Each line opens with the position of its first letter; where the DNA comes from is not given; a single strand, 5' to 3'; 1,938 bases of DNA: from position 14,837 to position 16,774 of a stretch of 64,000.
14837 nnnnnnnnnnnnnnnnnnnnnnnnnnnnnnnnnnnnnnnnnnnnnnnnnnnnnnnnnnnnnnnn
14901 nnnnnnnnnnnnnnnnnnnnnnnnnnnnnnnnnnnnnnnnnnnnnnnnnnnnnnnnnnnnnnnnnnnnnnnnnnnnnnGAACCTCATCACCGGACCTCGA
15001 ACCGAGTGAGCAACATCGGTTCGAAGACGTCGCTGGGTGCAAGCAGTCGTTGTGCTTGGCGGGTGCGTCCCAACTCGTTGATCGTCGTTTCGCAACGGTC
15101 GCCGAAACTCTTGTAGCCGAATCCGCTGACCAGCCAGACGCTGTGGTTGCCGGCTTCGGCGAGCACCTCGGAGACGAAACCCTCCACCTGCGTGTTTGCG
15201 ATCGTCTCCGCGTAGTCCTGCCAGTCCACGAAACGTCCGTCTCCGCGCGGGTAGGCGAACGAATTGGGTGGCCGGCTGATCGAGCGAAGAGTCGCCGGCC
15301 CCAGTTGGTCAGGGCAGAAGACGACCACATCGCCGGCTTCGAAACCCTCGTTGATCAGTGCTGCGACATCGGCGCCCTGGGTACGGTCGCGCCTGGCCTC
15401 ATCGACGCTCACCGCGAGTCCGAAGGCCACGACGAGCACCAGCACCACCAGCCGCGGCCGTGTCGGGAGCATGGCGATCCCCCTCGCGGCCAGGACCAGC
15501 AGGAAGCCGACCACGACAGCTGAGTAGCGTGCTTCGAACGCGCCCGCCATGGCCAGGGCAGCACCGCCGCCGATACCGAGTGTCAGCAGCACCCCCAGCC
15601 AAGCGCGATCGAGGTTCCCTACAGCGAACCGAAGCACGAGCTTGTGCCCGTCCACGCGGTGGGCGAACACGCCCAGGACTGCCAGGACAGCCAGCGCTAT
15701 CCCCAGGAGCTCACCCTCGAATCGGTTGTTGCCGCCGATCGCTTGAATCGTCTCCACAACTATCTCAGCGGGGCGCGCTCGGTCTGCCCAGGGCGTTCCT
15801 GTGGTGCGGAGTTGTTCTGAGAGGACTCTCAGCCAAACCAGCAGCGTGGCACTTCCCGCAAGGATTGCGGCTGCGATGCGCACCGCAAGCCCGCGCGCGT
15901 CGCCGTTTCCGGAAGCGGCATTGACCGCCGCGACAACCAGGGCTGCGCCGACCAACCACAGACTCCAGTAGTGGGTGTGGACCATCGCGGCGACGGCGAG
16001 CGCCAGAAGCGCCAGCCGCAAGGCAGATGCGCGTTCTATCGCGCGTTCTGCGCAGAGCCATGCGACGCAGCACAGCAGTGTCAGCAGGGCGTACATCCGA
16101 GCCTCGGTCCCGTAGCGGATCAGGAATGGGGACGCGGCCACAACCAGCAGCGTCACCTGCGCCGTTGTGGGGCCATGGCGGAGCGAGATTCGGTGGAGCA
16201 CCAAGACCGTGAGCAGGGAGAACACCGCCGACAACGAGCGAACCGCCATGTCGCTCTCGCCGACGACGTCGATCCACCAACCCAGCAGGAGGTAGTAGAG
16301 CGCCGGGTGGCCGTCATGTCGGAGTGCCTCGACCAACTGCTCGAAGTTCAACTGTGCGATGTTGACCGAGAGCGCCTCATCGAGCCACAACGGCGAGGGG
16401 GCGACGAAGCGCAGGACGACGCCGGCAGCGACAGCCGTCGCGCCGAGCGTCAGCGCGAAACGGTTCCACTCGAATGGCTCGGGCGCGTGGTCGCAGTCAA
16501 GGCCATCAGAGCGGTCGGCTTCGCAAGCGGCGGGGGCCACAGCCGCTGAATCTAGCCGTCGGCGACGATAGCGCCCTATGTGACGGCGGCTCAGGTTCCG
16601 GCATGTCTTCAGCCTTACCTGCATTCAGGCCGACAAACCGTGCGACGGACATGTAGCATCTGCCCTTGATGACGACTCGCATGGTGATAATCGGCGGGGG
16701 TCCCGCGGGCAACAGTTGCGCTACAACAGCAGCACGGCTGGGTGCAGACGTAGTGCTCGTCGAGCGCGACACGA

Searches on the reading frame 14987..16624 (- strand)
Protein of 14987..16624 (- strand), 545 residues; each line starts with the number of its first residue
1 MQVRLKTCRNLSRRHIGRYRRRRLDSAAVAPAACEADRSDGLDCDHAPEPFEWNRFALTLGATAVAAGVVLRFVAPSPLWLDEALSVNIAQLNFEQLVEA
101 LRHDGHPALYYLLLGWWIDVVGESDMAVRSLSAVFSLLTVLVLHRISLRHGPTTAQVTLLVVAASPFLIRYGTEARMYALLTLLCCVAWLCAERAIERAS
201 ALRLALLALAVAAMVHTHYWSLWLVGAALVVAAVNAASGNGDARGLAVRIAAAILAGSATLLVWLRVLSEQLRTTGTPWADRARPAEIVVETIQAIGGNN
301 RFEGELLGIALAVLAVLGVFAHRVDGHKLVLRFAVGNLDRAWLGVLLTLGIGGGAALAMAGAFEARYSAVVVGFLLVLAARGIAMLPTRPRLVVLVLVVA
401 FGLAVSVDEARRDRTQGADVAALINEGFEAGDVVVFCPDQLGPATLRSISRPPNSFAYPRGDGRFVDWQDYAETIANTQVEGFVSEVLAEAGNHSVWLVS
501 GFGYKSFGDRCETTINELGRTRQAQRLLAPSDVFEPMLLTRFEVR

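Call 8: search_protein_families(library=pfam, proteins=[window:14987-16624:-], max_evalue=0.001)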
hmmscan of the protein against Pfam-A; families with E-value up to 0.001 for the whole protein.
window:14987-16624:- (545 aa): 1 family
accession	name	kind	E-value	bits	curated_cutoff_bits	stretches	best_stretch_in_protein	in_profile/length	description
PF13231.12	PMT_2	-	1.3e-08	35.7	26.1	1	106-236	2-133/160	Dolichyl-phosphate-mannose-protein mannosyltransferase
